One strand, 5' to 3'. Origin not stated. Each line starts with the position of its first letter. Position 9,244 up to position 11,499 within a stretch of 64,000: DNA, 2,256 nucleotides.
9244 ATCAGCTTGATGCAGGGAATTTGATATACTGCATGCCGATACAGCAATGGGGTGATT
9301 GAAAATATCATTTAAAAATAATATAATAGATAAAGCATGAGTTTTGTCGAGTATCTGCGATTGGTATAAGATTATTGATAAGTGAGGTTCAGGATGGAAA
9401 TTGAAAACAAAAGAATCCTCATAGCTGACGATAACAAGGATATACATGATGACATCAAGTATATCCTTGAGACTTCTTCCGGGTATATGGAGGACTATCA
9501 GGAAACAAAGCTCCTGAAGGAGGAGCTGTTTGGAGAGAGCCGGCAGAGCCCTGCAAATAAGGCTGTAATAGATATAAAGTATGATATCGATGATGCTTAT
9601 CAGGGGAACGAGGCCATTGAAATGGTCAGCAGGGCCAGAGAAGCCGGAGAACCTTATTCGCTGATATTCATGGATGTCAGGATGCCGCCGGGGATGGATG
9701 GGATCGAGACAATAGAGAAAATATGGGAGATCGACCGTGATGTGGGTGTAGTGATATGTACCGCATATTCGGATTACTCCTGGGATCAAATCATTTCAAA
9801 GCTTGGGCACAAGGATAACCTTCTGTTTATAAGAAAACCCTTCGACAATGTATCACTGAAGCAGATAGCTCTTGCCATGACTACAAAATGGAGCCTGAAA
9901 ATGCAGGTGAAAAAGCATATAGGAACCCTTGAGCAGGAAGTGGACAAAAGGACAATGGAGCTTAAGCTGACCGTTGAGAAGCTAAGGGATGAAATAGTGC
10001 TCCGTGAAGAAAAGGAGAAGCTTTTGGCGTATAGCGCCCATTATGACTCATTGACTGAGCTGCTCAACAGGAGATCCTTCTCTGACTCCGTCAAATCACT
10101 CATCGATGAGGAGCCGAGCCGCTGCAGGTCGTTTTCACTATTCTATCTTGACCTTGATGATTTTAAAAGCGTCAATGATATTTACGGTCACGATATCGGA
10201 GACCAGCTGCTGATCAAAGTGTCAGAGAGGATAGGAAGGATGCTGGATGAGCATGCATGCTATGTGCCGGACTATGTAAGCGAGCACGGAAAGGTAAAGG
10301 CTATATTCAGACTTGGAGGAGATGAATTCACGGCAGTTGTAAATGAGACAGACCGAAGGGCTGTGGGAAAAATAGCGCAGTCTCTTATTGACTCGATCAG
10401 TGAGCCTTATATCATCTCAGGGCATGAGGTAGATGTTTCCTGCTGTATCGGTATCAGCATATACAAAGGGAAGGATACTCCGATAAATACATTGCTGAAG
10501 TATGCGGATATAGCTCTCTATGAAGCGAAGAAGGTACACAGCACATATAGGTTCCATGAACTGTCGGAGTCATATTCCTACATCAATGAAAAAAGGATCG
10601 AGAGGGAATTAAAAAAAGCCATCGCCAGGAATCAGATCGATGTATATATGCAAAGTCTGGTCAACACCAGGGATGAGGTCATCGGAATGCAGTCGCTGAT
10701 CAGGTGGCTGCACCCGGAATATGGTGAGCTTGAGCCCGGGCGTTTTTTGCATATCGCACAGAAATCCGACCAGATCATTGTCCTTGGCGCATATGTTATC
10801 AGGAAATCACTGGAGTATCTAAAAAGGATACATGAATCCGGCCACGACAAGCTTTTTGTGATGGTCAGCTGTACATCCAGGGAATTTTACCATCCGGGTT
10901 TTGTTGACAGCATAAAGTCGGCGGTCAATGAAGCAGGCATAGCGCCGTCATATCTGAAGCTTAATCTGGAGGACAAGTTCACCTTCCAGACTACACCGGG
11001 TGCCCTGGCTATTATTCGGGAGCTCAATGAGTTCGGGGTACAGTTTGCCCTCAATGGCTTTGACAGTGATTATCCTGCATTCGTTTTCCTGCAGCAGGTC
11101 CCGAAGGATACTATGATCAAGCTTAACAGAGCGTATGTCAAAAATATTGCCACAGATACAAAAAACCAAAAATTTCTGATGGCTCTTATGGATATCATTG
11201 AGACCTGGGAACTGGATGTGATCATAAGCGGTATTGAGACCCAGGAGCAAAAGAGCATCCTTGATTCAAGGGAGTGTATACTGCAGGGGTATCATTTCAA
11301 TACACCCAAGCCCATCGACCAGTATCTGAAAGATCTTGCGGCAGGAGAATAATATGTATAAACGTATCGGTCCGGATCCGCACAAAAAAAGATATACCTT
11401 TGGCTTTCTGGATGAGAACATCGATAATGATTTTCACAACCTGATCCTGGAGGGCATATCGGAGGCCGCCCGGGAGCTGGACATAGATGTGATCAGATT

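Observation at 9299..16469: Operon coupling two paralogous soluble LacI-core::histidine kinases to a REC-GGDEF regulator with a dead EAL domain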

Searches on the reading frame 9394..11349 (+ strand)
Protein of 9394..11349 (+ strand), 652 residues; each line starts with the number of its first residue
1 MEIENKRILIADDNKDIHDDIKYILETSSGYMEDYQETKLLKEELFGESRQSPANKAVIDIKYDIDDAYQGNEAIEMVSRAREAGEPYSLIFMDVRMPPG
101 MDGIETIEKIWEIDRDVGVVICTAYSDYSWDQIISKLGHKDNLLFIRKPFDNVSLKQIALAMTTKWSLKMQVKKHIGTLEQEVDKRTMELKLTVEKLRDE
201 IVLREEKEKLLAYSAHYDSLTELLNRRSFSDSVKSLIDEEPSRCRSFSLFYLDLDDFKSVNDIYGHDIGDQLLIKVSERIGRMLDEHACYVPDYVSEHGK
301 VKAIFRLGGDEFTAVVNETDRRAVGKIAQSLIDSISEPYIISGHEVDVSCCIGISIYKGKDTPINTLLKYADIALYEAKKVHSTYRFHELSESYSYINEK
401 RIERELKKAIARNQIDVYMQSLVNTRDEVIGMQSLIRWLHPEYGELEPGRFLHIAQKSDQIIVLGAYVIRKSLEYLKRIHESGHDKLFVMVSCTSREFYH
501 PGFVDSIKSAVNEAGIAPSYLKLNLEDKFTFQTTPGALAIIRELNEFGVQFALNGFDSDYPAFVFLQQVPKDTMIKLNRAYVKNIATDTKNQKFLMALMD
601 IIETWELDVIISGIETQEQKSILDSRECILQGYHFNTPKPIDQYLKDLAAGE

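Call 3: search_protein_families(library=pfam, proteins=[window:9394-11349:+], max_evalue=0.1)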
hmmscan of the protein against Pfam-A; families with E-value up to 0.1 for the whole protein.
window:9394-11349:+ (652 aa): 5 families
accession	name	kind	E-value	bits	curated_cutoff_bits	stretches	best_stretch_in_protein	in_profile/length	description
PF00563.25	EAL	-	3.4e-39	135.1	31.3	1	404-638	2-236/236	EAL domain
PF00990.26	GGDEF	-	2.9e-35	121.9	23.8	1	215-381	1-157/161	Diguanylate cyclase, GGDEF domain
PF00072.30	Response_reg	-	3.1e-13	50.3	30.2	1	61-157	21-108/111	Response regulator receiver domain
PF13528.12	Glyco_trans_1_3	-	0.029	14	25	1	566-616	55-105/322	Glycosyl transferase family 1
PF17921.7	Integrase_H2C2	-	0.089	13.4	25.5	0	474-512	8-48/59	Integrase zinc binding domain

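Call 4: search_protein_families(library=ncbifam, proteins=[window:9394-11349:+], max_evalue=0.1)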
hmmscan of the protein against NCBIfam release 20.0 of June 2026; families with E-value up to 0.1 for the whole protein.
window:9394-11349:+ (652 aa): 56 families (the best 25 are shown)
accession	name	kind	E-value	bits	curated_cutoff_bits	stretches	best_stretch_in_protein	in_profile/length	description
NF045675.1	PhdiestaseDibA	equivalog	5.2e-74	249.7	980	1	206-642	194-619/623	phosphodiesterase DibA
NF007474.0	PRK10060.1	equivalog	4.2e-67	226.8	782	1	209-644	231-650/663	cyclic di-GMP phosphodiesterase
NF008467.0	PRK11359.1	equivalog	4.3e-53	180.4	857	1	204-641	365-785/800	oxygen-sensing cyclic-di-GMP phosphodiesterase DosP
NF052458.1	PhdiestGepA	equivalog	1.4e-52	179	1200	1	214-644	424-837/840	phosphodiesterase GepA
NF053781.1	cdiGMPphdstlr2612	equivalog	1.5e-51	175.2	1600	1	208-643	833-1260/1268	Tlr1612 family c-di-GMP phosphodiesterase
NF007423.1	PRK09966.1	equivalog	7.5e-38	130.4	325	1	206-379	230-390/390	diguanylate cyclase DgcN/YfiN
NF007298.0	PRK09776.1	equivalog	9.3e-38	129.7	1135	1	209-647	678-1105/1111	diguanylate cyclase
NF007135.0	PRK09581.1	equivalog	8.9e-34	117.1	474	2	201-380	279-446/457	PleD family two-component system response regulator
NF008807.1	PRK11829.1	equivalog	1.5e-30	105.9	733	1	188-644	215-658/670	biofilm formation regulator HmsP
TIGR00254.1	GGDEF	domain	8.7e-30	103.6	37.4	1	213-381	3-159/168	diguanylate cyclase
NF051473.1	DigCycDgcsShew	equivalog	1.3e-27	96.9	400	1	193-380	113-282/291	diguanylate cyclase DgcS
NF045673.1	c-di-GMPRcptLapD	equivalog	4.2e-27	94.7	1020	1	192-625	213-630/647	cyclic di-GMP receptor LapD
NF038266.1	diguan_SiaD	equivalog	2.7e-25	89.2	290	1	203-380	83-246/252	biofilm regulation diguanylate cyclase SiaD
NF007380.0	PRK09894.1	equivalog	5.4e-24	85.1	256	1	203-380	117-278/296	diguanylate cyclase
NF007839.0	PRK10551.1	equivalog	5.9e-21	74.6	461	1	396-646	258-508/518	cyclic di-GMP phosphodiesterase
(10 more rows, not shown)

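Call 6: search_solved_structures(query=window:9394-11349:+, show_alignments=3)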
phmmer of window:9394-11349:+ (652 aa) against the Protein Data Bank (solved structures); distinct sequences matched with E-value up to 0.001: 106 (the best 60 are shown).
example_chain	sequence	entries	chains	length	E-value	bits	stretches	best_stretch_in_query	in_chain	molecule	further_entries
5m3c_A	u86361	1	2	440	1.9e-58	201.8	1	214-644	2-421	Diguanylate cyclase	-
4rnf_A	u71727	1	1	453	1.6e-49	172.4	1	213-644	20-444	Motility regulator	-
4rnh_A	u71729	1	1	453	1.1e-48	169.6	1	213-644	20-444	Motility regulator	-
5m1t_A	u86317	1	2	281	6.3e-36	127.4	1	400-648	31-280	MucR Phosphodiesterase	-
9clo_A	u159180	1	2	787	1.3e-27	100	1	202-643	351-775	Oxygen sensor protein DosP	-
9cmf_A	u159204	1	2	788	1.3e-27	100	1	202-643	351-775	Oxygen sensor protein DosP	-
9cdr_A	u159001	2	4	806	1.4e-27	99.9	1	202-643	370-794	Oxygen sensor protein DosP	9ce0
9bgv_A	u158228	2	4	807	1.4e-27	99.9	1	202-643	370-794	Oxygen sensor protein DosP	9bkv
8arv_A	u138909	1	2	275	1.3e-26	96.7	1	386-646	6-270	Bifunctional diguanylate cyclase/phosphodiesterase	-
6hq4_A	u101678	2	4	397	1.8e-24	89.6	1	395-646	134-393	EAL Enzyme Bd1971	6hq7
6hq5_A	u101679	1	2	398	1.8e-24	89.6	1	395-646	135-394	EAL Enzyme Bd1971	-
4rni_A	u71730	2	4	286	1e-23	87.1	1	399-644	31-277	Motility regulator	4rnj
4kie_A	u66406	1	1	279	1.7e-23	86.4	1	412-647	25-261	Cyclic di-GMP phosphodiesterase YahA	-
7pk5_A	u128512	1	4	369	1.8e-23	86.3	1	406-647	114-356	Cyclic di-GMP phosphodiesterase PdeL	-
4lj3_A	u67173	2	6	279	1.9e-23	86.2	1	415-647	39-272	Cyclic di-GMP phosphodiesterase YahA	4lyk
3pjw_A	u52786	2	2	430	2.9e-14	55.9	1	205-640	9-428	Cyclic dimeric GMP binding protein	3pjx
4j40_A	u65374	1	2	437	1e-12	50.8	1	208-642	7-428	FimX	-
3hv8_A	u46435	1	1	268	6.8e-10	41.5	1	406-642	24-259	Protein FimX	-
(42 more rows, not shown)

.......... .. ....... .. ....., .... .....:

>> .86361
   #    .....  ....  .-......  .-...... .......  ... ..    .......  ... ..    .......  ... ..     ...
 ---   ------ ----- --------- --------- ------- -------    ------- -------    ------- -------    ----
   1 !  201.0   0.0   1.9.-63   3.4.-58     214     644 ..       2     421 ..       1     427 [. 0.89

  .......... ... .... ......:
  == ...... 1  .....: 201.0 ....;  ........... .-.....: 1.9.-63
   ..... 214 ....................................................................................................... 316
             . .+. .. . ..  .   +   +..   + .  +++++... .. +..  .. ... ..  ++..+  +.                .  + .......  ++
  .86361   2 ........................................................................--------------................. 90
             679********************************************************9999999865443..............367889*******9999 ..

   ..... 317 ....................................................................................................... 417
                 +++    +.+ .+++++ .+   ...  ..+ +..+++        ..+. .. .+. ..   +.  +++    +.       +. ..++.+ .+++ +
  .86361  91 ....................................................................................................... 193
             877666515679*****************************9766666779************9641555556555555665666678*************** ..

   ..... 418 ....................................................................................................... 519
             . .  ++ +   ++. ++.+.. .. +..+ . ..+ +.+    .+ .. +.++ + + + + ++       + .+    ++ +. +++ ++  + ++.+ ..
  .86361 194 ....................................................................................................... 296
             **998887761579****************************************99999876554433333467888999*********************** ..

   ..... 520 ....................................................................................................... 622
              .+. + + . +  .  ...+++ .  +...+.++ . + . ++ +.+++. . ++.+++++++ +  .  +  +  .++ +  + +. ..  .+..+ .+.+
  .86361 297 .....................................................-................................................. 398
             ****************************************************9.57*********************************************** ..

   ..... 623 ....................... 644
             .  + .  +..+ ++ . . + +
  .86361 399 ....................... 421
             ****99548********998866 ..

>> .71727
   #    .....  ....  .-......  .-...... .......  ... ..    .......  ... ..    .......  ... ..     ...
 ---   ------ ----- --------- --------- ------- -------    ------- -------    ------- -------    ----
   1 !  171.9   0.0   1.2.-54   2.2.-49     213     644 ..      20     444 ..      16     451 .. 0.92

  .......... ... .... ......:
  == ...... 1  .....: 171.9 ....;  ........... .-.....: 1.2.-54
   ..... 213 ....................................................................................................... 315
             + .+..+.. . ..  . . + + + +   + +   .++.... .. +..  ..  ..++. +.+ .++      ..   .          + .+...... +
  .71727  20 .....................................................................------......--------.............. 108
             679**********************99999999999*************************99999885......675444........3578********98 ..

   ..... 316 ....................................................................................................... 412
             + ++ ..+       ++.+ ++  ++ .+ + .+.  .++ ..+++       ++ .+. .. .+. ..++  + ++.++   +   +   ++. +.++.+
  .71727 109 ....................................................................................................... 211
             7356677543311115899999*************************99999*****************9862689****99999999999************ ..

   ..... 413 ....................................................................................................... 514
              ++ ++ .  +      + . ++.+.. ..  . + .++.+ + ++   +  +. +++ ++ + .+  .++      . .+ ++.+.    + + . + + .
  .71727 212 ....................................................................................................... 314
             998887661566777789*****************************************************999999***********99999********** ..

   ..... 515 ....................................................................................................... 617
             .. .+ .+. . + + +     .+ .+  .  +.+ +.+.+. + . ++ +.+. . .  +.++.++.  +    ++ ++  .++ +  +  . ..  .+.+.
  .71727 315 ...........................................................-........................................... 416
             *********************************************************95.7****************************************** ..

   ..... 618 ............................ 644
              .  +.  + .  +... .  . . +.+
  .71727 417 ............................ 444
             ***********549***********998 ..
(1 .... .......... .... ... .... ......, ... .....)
